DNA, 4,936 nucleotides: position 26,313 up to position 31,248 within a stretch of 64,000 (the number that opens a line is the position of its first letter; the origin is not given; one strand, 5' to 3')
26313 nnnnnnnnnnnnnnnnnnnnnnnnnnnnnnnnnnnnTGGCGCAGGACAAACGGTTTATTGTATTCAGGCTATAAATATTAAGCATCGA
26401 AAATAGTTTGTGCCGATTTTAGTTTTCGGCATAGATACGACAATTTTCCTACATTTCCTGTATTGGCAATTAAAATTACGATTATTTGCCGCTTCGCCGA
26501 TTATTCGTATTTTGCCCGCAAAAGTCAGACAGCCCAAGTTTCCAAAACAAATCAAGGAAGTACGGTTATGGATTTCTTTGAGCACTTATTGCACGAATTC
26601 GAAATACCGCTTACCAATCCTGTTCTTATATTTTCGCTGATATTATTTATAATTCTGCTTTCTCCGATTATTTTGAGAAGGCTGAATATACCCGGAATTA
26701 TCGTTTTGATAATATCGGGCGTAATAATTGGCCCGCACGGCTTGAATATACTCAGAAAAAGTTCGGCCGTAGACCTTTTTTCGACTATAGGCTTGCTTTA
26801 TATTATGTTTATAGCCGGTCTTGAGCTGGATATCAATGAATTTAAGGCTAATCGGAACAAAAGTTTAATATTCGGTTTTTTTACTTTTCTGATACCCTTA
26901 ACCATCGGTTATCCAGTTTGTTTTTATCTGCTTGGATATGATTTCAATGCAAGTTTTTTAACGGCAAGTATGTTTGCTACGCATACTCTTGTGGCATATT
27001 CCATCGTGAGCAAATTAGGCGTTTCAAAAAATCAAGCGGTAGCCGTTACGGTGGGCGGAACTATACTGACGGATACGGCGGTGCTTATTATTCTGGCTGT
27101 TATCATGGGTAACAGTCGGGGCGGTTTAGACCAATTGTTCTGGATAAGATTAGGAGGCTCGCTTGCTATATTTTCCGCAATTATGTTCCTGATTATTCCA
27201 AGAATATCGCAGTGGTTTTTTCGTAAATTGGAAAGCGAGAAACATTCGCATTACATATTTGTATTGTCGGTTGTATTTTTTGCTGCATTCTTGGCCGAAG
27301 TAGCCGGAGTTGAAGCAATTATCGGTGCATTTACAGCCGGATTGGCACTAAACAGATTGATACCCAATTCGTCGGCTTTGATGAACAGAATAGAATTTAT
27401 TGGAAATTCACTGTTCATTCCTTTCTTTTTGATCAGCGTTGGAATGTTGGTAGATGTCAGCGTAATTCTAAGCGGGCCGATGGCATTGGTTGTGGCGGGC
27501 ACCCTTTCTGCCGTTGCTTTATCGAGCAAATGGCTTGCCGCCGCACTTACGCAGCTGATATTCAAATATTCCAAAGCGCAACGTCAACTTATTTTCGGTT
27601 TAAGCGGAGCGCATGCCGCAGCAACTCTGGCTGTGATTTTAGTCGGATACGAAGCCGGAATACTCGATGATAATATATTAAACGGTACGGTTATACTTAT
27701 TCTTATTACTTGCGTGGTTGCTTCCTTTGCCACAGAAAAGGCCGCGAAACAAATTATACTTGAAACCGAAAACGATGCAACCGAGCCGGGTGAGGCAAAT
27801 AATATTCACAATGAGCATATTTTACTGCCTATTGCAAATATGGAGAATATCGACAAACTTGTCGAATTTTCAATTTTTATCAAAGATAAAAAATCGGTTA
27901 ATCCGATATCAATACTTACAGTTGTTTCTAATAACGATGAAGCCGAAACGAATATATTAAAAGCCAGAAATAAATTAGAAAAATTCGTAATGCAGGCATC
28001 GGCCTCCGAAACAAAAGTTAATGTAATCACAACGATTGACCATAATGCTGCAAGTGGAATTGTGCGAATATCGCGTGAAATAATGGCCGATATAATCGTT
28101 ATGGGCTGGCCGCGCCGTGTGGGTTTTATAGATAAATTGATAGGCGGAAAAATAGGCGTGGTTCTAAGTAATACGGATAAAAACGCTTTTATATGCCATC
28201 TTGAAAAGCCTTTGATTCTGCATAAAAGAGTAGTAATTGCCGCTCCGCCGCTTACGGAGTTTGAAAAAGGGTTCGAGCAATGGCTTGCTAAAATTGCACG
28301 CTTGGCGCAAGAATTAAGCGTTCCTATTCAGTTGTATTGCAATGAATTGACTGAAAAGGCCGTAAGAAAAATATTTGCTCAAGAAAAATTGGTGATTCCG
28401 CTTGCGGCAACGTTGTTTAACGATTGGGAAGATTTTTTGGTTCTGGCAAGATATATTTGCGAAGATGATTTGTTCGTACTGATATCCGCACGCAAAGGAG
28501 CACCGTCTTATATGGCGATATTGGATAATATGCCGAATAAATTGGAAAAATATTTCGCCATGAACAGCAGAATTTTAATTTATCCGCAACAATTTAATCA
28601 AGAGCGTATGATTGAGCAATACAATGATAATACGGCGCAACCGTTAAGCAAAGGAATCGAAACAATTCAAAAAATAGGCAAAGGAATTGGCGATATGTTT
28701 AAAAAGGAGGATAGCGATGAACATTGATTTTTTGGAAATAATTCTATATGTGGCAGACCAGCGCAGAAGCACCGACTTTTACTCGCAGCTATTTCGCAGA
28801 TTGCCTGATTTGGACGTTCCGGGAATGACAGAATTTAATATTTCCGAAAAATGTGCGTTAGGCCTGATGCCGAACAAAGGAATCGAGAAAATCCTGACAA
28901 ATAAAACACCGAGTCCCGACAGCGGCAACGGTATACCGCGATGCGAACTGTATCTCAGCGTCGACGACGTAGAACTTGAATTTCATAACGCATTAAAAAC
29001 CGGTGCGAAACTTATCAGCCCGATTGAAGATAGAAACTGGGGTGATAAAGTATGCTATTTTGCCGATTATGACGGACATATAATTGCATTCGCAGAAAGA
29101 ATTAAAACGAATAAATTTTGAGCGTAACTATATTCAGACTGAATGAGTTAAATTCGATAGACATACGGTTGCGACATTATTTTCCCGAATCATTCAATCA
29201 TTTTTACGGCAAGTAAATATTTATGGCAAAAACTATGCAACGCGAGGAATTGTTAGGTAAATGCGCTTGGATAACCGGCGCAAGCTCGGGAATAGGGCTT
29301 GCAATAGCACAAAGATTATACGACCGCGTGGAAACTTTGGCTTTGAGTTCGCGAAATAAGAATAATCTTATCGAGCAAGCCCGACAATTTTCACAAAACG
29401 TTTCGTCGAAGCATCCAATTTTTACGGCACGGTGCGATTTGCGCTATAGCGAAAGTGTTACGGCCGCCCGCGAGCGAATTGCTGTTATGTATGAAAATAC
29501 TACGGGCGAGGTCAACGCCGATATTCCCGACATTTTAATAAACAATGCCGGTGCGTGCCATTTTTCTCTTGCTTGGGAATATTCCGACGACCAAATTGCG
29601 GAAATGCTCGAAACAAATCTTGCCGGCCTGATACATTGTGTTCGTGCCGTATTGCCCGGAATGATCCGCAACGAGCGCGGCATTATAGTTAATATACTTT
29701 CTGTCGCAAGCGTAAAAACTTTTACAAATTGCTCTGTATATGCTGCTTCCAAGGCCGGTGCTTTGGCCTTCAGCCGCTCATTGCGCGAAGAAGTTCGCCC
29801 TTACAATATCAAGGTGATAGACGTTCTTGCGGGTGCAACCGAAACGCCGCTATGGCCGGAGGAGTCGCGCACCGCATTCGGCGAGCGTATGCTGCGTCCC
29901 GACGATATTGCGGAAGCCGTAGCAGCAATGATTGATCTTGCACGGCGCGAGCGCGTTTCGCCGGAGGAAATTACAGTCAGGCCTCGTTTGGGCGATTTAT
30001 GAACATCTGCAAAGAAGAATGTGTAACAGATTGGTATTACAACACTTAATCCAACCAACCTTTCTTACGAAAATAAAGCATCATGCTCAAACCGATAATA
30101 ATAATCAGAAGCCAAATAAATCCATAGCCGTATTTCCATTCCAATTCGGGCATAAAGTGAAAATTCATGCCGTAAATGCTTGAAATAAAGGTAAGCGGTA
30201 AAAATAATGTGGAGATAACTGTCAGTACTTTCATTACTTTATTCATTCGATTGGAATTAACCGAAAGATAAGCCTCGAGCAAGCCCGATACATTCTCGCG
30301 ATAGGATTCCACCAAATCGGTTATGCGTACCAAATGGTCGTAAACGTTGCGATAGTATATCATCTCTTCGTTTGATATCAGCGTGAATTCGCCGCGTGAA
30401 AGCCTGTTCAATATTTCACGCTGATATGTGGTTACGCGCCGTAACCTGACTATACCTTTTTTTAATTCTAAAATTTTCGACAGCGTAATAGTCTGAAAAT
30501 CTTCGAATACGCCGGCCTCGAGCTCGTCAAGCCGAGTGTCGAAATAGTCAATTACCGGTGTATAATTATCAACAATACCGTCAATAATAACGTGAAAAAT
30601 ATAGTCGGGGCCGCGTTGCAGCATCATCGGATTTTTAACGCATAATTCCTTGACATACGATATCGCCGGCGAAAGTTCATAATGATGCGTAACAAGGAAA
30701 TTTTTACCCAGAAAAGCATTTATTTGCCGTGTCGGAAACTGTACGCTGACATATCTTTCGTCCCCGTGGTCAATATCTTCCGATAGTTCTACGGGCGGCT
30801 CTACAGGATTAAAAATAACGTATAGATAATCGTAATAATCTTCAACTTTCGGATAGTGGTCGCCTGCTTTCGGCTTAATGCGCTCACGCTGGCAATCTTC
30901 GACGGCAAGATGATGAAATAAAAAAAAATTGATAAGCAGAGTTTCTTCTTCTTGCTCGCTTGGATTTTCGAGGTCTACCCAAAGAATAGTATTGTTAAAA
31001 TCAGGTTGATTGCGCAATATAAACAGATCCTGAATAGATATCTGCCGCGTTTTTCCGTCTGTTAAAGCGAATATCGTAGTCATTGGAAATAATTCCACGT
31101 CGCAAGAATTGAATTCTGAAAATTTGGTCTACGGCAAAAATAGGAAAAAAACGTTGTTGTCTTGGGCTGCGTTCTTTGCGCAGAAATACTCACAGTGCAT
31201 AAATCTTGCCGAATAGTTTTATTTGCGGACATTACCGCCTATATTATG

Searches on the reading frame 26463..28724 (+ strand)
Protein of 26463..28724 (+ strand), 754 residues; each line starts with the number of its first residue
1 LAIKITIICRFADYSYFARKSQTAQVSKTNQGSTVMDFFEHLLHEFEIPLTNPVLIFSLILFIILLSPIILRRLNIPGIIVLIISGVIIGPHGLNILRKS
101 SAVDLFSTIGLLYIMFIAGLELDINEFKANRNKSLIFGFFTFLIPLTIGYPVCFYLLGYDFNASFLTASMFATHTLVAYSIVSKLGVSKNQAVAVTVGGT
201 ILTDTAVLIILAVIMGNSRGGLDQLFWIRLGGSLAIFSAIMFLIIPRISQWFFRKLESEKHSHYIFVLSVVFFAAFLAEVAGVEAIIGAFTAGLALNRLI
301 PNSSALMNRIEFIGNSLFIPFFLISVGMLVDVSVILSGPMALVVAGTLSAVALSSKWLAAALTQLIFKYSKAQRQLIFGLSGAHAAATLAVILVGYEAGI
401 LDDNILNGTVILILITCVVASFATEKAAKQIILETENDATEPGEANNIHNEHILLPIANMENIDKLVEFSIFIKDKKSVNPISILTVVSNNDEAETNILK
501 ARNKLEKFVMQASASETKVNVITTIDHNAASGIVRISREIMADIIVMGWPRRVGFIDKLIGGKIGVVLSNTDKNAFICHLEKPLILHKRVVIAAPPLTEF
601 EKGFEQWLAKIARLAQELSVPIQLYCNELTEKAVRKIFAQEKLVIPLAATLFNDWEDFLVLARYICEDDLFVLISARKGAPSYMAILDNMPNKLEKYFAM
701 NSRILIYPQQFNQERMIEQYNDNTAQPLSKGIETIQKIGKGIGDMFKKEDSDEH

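Call 8: search_protein_families(library=pfam, proteins=[window:26463-28724:+], max_evalue=0.001)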
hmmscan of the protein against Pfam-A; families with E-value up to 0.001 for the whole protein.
window:26463-28724:+ (754 aa): 2 families
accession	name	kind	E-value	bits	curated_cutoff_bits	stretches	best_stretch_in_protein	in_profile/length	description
PF00999.27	Na_H_Exchanger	-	2.1e-55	188.5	26.2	1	62-424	2-369/375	Sodium/hydrogen exchanger, transmembrane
PF00582.32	Usp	-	3.1e-05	25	24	1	451-567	3-129/141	Universal stress protein family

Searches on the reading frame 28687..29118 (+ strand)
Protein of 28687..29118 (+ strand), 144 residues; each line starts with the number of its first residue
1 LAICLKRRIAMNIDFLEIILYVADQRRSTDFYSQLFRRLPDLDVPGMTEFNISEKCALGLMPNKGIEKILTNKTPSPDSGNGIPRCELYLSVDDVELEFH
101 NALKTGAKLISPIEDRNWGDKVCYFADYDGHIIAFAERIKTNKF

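Call 48: search_protein_families(library=pfam, proteins=[window:28687-29118:+], max_evalue=0.0001)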
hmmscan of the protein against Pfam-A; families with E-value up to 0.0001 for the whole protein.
window:28687-29118:+ (144 aa): 2 families
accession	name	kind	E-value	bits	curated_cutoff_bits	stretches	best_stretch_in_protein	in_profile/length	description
PF12681.13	Glyoxalase_2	-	2.7e-10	40.6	30.1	1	16-138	2-116/118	Glyoxalase-like domain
PF00903.31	Glyoxalase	-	2.7e-06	28.2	20.6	1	18-135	5-121/121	Glyoxalase/Bleomycin resistance protein/Dioxygenase superfamily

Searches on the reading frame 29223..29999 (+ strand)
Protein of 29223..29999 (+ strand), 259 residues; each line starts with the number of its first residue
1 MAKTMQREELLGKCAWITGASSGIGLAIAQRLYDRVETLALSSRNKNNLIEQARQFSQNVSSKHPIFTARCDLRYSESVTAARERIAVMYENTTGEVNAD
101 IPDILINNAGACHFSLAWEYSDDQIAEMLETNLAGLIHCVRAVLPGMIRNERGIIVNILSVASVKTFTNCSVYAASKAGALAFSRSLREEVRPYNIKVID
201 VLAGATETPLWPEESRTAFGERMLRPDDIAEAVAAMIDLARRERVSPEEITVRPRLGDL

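Call 26: search_protein_families(library=pfam, proteins=[window:29223-29999:+], max_evalue=0.0001)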
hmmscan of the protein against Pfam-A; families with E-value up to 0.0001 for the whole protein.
window:29223-29999:+ (259 aa): 3 families
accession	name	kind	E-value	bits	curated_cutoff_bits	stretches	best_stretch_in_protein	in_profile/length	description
PF00106.31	adh_short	-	4.3e-43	147.5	26.6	1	13-215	1-191/195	short chain dehydrogenase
PF13561.12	adh_short_C2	-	1.6e-27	97.1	27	1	19-236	1-216/236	Enoyl-(Acyl carrier protein) reductase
PF08659.16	KR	-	2.4e-05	24.8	22.6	1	16-189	4-165/180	KR domain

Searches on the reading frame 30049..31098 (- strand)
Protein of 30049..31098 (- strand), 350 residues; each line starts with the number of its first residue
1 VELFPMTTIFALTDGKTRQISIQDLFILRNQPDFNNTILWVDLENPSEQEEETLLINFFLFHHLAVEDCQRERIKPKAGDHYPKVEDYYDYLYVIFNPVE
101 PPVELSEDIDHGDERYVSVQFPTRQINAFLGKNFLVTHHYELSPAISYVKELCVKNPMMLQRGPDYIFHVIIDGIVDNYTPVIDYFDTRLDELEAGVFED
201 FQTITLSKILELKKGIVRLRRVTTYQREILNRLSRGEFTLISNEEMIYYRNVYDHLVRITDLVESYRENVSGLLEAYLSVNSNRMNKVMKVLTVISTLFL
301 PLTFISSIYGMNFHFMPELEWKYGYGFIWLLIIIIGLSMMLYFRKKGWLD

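Call 26: search_protein_families(library=pfam, proteins=[window:30049-31098:-], max_evalue=0.0001)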
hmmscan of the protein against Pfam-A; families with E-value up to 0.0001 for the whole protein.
window:30049-31098:- (350 aa): 1 family
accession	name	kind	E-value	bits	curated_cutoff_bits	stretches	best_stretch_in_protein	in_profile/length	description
PF01544.23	CorA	-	8.5e-69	232.5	27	1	36-345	2-292/292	CorA-like Mg2+ transporter protein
